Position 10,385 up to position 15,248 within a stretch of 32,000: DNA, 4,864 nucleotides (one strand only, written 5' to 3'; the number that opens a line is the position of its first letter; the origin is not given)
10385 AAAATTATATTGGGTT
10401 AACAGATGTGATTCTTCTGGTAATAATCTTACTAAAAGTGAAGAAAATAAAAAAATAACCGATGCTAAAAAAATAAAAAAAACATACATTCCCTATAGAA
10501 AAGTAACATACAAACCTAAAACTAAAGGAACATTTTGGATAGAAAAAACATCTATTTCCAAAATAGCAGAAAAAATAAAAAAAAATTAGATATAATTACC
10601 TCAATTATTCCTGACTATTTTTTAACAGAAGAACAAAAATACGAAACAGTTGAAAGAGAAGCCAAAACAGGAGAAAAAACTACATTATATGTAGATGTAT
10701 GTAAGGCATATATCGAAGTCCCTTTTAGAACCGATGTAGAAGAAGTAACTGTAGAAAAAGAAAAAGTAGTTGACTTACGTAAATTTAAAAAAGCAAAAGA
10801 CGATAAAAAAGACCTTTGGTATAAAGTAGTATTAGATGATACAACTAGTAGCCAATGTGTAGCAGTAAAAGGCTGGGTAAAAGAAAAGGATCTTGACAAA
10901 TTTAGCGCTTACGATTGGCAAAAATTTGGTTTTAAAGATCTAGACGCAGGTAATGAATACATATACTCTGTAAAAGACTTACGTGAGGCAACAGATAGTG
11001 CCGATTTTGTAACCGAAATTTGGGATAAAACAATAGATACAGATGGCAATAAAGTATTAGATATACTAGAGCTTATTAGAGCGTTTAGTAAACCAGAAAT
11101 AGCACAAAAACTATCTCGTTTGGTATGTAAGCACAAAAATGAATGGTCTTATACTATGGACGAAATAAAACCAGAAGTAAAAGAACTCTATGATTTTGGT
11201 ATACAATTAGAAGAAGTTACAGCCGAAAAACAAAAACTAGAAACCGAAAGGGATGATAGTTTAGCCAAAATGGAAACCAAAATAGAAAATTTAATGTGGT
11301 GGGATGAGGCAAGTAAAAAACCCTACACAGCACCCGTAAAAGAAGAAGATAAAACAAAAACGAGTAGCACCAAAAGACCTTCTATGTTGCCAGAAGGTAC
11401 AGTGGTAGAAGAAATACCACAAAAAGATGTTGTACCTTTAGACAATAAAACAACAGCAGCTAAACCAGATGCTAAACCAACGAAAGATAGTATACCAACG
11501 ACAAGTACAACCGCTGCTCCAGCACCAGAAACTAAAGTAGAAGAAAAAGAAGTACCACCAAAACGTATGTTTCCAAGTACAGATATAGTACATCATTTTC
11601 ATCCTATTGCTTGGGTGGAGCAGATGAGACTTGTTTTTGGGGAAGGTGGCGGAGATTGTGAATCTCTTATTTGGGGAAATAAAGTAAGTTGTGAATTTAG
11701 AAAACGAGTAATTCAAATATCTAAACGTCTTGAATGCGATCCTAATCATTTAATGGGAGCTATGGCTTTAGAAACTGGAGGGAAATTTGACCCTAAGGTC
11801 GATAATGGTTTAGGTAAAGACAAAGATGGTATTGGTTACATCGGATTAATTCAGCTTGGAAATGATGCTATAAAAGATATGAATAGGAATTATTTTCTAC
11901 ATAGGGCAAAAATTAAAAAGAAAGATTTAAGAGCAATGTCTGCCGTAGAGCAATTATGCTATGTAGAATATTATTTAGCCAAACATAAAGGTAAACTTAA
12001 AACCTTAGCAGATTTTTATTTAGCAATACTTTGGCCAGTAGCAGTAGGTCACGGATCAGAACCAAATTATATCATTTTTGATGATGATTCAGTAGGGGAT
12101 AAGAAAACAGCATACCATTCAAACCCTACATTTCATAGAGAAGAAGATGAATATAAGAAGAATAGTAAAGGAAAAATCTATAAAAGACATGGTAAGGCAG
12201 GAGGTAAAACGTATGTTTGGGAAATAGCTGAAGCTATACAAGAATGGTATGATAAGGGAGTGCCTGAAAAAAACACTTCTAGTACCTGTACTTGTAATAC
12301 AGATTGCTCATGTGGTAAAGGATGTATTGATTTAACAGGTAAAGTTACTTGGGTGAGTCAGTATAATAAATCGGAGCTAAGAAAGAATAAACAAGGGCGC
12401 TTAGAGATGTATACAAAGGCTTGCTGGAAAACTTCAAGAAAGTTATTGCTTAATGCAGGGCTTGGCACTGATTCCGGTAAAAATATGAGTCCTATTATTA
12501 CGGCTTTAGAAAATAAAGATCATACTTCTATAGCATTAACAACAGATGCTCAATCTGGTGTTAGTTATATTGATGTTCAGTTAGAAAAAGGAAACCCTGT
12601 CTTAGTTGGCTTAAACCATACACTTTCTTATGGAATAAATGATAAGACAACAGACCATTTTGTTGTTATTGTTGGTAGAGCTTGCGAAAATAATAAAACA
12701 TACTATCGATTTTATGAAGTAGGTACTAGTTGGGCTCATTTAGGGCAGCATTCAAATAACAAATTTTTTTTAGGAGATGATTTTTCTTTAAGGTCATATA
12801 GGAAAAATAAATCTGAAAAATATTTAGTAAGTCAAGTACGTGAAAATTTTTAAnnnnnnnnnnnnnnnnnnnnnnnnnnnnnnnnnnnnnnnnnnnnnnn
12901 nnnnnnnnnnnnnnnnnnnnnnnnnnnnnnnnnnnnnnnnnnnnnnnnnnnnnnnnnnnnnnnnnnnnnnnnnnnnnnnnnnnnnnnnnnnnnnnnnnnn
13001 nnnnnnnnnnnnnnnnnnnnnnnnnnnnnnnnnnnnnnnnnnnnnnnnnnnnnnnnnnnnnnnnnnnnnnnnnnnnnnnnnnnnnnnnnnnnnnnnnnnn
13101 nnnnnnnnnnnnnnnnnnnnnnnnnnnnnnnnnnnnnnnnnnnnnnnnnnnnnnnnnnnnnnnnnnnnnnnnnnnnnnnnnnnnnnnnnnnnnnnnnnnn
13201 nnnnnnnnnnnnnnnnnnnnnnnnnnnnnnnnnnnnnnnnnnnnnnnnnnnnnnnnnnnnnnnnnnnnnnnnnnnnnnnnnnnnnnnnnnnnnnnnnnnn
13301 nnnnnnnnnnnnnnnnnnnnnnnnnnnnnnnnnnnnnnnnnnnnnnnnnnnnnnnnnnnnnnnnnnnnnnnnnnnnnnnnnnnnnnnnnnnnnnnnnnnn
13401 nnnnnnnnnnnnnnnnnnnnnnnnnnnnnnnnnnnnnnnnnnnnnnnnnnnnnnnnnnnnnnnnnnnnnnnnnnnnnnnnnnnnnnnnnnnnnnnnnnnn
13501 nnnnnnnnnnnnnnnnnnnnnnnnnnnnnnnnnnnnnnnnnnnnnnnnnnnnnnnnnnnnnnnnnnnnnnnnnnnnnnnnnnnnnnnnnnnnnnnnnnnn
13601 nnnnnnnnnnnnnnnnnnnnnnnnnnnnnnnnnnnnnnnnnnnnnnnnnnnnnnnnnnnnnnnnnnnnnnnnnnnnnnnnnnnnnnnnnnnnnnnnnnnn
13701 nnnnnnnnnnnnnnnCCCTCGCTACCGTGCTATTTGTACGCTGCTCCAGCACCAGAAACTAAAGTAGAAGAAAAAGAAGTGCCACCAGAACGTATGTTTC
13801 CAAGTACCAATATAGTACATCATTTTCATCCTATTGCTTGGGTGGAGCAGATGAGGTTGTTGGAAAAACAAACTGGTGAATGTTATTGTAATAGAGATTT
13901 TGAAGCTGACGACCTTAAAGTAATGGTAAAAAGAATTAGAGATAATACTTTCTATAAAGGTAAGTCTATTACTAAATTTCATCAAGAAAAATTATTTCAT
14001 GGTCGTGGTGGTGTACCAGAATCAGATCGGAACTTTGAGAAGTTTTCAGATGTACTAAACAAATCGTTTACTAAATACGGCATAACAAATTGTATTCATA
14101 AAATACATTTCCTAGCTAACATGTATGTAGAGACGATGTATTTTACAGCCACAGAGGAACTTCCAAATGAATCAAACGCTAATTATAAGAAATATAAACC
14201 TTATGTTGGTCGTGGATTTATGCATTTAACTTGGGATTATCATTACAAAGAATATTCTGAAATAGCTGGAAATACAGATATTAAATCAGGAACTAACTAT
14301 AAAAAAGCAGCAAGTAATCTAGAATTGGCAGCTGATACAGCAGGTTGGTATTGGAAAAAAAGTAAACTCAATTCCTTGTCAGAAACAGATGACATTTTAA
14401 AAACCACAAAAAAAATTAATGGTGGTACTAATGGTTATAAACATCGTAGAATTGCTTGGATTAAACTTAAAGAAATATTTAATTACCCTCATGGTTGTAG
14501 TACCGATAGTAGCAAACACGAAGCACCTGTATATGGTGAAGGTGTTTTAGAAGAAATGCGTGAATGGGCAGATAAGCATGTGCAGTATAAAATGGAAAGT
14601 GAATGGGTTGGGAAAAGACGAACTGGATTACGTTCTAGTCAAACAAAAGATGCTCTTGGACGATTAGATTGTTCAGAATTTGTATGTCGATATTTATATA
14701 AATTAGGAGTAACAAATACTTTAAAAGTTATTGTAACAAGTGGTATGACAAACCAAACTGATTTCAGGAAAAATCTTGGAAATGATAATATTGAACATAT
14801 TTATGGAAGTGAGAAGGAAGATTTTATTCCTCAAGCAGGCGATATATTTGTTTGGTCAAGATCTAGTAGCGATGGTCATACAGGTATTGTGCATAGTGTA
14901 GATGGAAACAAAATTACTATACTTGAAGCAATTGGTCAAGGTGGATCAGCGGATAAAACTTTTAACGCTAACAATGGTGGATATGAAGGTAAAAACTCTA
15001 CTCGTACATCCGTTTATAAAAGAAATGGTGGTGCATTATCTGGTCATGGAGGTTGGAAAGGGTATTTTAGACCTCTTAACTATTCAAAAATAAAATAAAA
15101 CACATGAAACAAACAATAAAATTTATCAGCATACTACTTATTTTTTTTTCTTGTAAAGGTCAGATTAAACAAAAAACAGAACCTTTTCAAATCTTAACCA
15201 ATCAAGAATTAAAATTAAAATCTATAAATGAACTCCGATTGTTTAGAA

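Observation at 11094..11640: Handle of up to about 0.55 kb repeated six times, with a sharp identity cliff at an invariant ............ motif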

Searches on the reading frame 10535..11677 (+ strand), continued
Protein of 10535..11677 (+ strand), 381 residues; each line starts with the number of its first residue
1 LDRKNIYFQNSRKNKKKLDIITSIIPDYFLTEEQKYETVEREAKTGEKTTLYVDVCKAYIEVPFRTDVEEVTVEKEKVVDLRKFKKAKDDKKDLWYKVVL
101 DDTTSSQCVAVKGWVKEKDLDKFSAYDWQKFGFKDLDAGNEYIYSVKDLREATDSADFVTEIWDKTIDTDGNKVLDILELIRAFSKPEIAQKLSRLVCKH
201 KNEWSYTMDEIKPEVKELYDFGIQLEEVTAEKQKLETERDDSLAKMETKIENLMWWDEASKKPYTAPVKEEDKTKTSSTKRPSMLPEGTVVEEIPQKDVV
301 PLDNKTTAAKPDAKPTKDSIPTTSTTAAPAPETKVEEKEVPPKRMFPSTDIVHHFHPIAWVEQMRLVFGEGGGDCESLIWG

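Call 69: find_encoding_contigs(protein=P0007, flank=8000, max_places=2)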
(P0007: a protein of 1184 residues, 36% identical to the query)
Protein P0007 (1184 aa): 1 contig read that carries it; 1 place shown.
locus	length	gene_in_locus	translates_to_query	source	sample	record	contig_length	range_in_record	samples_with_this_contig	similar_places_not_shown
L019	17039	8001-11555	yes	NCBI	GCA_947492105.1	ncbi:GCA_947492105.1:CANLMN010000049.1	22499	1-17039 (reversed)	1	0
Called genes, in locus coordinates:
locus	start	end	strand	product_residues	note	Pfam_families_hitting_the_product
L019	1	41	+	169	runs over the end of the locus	PF17561:TssO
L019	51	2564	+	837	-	PF02861:Clp_N, PF00004:AAA, PF01637:ATPase_2 (weak), PF13191:AAA_16, PF17871:AAA_lid_9, PF07724:AAA_2, PF07728:AAA_5, PF10431:ClpB_D2-small, +10 more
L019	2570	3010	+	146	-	PF04965:GPW_gp25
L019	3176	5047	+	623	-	-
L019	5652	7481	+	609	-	PF05954:Phage_GPD, PF04717:Phage_base_V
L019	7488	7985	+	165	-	PF05488:PAAR_motif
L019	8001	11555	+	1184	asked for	PF01551:Peptidase_M23, PF00959:Phage_lysozyme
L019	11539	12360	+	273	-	-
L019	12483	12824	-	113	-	PF13560:HTH_31, PF01381:HTH_3, PF12844:HTH_19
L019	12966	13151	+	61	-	PF08845:SymE_toxin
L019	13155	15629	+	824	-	PF01807:Zn_ribbon_DnaG, PF13155:Toprim_2, PF13362:Toprim_3 (weak), PF27228:MTBMA_p00010_2nd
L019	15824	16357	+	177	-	-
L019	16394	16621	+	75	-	-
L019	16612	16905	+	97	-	-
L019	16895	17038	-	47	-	?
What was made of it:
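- On T6SS cargo effector (delivered on the VgrG/PAAR spike): L019 has TssO, ClpV, TssE, VgrG and PAAR (call 69).
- L019 has TssO, ClpV, TssE, VgrG, PAAR, effector and immunity in order (call 69).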

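Call 70: find_encoding_contigs(protein=P0087, flank=8000, max_places=2)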
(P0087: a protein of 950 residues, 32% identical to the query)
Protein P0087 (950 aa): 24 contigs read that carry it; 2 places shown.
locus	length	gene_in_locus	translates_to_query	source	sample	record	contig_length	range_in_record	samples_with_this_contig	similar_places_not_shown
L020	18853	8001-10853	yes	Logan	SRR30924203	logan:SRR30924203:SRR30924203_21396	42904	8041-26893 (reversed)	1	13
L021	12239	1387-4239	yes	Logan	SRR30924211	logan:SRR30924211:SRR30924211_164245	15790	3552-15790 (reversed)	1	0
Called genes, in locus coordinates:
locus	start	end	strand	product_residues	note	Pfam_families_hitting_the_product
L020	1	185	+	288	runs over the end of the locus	PF09850:DotU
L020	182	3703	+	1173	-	PF14331:IcmF-related_N, PF06761:IcmF-related, PF21070:IcmF_helical, PF06744:IcmF_C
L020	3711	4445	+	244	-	PF00481:PP2C (weak), PF13672:PP2C_2, PF07228:SpoIIE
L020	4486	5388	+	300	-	PF00069:Pkinase, PF07714:PK_Tyr_Ser-Thr, PF03109:ABC1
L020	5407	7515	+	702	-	PF05954:Phage_GPD, PF04717:Phage_base_V, PF22178:Gp5_trimer_C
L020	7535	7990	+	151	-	-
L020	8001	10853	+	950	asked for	PF01551:Peptidase_M23, PF01832:Glucosaminidase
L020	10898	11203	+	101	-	-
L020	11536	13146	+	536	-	PF04262:Glu_cys_ligase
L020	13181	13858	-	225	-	PF02798:GST_N, PF13417:GST_N_3, PF13409:GST_N_2, PF00043:GST_C, PF14497:GST_C_3 (weak)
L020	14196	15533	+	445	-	PF03390:2HCT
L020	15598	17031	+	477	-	PF00390:malic, PF03949:Malic_M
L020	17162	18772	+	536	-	PF02743:dCache_1 (faint), PF17203:sCache_3_2, PF00989:PAS (weak), PF14689:SPOB_a, PF02518:HATPase_c, PF14501:HATPase_c_5 (weak)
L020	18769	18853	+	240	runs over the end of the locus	PF00072:Response_reg, PF20714:HTH_64 (weak)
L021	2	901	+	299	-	?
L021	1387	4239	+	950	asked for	PF01551:Peptidase_M23, PF01832:Glucosaminidase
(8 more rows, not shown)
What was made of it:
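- On T6SS cargo effector (delivered on the VgrG/PAAR spike): L020 has TssL, TssM and VgrG (call 70).
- L020 has TssL, TssM, VgrG, a small ORF, effector and immunity in order (call 70).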

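Call 75: search_solved_structures(query=P0135, max_evalue=0.001, show_alignments=3)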
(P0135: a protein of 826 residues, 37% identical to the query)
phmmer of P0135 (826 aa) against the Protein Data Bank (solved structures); distinct sequences matched with E-value up to 0.001: 12.
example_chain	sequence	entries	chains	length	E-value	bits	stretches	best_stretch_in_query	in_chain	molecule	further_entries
7m5i_B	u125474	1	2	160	7.7e-19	70.3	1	665-822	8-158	Endolysin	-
8app_A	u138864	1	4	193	1.4e-18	69.4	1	665-819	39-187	Endolysin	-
9kbq_A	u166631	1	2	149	6.9e-15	57.2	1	666-817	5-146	Lysozyme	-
6et6_A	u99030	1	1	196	7.8e-15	57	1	665-817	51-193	Lysozyme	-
9kbt_A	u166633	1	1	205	6.4e-13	50.7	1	665-817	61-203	Lysozyme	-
9kbs_A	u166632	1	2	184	9.3e-13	50.2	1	666-817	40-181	Lysozyme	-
6h9d_A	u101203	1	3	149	1.2e-12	49.8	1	665-817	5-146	Lysozyme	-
2anv_A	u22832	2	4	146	2.5e-12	48.8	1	665-793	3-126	Lysozyme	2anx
8b2s_A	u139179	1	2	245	4.6e-11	44.6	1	650-823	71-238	GH24 family muramidase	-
3hdf_A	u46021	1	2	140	0.00026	22.2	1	716-810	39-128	Lysozyme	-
4zpu_A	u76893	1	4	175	0.00034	21.8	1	716-792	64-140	Lysozyme RrrD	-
3hde_A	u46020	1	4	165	0.00037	21.7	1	716-796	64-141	Lysozyme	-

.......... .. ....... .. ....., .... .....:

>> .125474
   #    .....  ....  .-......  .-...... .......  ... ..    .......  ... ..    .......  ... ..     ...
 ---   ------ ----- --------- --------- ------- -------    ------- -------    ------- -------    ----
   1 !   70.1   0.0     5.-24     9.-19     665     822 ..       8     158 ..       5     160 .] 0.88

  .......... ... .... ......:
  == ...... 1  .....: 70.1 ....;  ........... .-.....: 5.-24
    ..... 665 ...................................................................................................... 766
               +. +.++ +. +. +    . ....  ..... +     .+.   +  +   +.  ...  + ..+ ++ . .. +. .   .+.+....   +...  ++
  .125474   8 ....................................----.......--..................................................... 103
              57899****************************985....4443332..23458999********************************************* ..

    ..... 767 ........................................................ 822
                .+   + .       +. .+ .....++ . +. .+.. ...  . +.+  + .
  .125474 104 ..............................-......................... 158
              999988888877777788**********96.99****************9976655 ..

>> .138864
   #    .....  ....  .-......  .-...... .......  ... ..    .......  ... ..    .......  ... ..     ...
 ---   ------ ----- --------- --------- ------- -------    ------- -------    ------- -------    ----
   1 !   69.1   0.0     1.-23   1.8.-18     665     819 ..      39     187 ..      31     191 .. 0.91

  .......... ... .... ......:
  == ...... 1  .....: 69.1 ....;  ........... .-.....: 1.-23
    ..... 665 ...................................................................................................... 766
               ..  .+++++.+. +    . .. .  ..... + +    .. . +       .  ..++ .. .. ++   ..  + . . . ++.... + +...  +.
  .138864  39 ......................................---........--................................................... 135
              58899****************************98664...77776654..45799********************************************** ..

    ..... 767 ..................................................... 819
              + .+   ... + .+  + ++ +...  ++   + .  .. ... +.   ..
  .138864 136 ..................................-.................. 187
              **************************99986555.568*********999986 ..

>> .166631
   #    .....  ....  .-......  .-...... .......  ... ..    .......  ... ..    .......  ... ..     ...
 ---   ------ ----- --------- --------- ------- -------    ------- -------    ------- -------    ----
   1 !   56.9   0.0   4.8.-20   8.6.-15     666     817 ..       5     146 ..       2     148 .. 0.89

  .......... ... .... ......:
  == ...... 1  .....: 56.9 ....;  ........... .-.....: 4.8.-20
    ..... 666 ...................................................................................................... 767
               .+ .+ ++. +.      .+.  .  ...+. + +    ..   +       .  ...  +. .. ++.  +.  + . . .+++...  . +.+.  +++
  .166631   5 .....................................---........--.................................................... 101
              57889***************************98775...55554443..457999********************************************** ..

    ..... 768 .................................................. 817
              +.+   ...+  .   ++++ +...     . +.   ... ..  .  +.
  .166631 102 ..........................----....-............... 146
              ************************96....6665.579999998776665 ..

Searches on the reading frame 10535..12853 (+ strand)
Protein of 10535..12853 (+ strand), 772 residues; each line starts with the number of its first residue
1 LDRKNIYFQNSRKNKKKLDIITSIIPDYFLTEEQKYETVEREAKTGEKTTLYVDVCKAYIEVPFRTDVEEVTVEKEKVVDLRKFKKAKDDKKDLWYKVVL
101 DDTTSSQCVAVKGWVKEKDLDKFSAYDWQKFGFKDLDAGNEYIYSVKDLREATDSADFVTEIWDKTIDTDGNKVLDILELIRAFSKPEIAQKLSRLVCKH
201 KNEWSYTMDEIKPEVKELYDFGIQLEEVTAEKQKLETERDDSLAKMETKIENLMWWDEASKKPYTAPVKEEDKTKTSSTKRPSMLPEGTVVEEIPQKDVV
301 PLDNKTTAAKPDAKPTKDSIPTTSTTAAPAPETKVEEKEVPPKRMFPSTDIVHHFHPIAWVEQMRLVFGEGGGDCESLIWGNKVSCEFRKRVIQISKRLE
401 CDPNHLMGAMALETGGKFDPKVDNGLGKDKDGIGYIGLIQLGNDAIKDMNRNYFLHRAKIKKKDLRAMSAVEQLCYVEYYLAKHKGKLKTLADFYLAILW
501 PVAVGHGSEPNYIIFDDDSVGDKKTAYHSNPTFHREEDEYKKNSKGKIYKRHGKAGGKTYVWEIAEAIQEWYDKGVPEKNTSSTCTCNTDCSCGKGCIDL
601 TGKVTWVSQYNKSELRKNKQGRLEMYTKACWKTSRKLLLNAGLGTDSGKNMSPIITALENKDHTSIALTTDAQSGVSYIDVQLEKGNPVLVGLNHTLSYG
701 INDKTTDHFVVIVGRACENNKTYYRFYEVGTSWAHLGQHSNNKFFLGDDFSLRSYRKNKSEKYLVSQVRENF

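Call 5: search_protein_families(library=pfam, proteins=[window:10535-12853:+], max_evalue=0.01)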
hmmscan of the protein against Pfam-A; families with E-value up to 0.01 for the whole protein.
window:10535-12853:+ (772 aa): 0 families

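Call 18: search_protein_families(library=ncbifam, proteins=[window:10535-12853:+], max_evalue=0.01)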
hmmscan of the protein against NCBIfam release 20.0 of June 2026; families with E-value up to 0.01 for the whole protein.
window:10535-12853:+ (772 aa): 0 families

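Call 39: find_encoding_contigs(protein=window:10535-12853:+, flank=10000, max_places=3)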
Protein window:10535-12853:+ (772 aa): no gene with exactly this product is on record in the collection.

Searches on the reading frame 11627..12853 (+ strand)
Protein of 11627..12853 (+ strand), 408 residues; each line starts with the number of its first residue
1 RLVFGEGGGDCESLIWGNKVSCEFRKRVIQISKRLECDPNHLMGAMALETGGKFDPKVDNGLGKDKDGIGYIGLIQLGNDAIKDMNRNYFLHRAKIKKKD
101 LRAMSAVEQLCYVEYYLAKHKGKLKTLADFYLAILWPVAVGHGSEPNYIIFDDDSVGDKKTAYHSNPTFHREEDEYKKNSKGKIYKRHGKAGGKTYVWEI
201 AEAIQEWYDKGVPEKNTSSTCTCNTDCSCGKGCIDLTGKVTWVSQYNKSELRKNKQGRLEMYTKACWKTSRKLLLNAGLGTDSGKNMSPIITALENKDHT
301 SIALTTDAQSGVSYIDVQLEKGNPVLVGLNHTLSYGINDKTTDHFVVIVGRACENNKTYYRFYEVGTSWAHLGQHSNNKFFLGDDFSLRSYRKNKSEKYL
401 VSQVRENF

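Call 26: search_protein_families(library=pfam, proteins=[window:11627-12853:+], max_evalue=1)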
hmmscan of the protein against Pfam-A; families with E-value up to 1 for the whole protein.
window:11627-12853:+ (408 aa): 1 family
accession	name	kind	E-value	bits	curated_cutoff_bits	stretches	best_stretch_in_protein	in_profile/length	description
PF13529.12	Peptidase_C39_2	-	0.11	13.4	24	1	312-351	89-130/143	Peptidase_C39 like family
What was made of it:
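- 11644..12853 (+): Toxin end 1: a cell-wall-hydrolase-like region followed by a weak C39-like cysteine peptidase region. The Peptidase_C39_2 hit is weak, E = 0.11 (call 26).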

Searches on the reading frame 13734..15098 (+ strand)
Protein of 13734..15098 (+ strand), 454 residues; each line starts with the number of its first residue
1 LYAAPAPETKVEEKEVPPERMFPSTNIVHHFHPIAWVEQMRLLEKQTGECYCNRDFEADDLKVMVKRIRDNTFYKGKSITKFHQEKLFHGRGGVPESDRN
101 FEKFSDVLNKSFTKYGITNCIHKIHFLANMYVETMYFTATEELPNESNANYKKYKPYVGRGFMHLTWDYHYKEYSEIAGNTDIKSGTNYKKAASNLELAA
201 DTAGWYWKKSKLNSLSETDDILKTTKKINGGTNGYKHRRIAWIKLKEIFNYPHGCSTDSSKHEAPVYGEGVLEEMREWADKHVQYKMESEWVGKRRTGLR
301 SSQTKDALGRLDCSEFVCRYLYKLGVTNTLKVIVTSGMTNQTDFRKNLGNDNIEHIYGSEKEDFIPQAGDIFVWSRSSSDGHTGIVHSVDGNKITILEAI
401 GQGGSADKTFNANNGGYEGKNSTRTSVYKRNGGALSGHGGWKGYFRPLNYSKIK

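Call 5: search_protein_families(library=pfam, proteins=[window:13734-15098:+], max_evalue=0.01)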
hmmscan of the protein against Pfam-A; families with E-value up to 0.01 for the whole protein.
window:13734-15098:+ (454 aa): 1 family
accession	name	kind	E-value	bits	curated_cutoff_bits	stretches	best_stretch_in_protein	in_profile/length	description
PF05257.22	CHAP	-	1e-10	42.4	26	1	312-398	10-79/81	CHAP domain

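Call 18: search_protein_families(library=ncbifam, proteins=[window:13734-15098:+], max_evalue=0.01)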
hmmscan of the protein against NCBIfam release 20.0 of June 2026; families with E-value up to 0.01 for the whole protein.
window:13734-15098:+ (454 aa): 0 families

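Call 72: predict_structure(alignment_id=A4)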
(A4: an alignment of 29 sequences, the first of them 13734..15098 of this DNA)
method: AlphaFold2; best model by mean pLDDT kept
length: 454 residues; sequences in the alignment: 29
mean_pLDDT: 72.6   pTM: 0.58
mean pLDDT of the five models: 72.6, 71.3, 70.8, 70.3, 68.1
residues with pLDDT >= 90: 87; 70-90: 199; 50-70: 93; < 50: 75
segments of 3 or more residues with pLDDT < 50: 1-4, 10-12, 45-48, 256-265, 283-311, 402-421
pLDDT, mean of each block of 10 residues (from residue 1): 46 57 66 69 51 88 88 78 80 88 97 94 95 91 63 56 82 87 70 90 95 92 90 86 84 50 47 66 39 36 42 74 77 75 76 82 84 83 84 80 42 39 71 68 81 48
secondary structure, 60 per line:
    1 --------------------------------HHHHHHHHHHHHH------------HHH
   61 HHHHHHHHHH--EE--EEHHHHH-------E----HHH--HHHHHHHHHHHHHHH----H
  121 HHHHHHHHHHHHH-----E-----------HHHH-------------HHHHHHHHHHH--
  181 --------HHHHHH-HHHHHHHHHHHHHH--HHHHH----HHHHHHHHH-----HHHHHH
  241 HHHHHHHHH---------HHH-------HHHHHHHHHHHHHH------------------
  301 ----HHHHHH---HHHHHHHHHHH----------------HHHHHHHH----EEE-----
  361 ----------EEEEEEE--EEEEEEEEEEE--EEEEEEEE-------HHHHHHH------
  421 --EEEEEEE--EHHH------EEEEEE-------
elements in order: H33-45 H58-70 H79-83 H101-115 H120-133 H151-154 H168-178 H189-194 H196-209 H212-216 H221-229 H235-249 H269-282 H305-310 H314-324 H341-348 E353-355 E371-377 E380-390 E393-400 H408-414 E423-429 E442-447
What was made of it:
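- In an orphan without the carrier, the same residues have pLDDT 66-69 and form no strand, and a hinge below pLDDT 50 follows at residues 45-48 (call 72).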
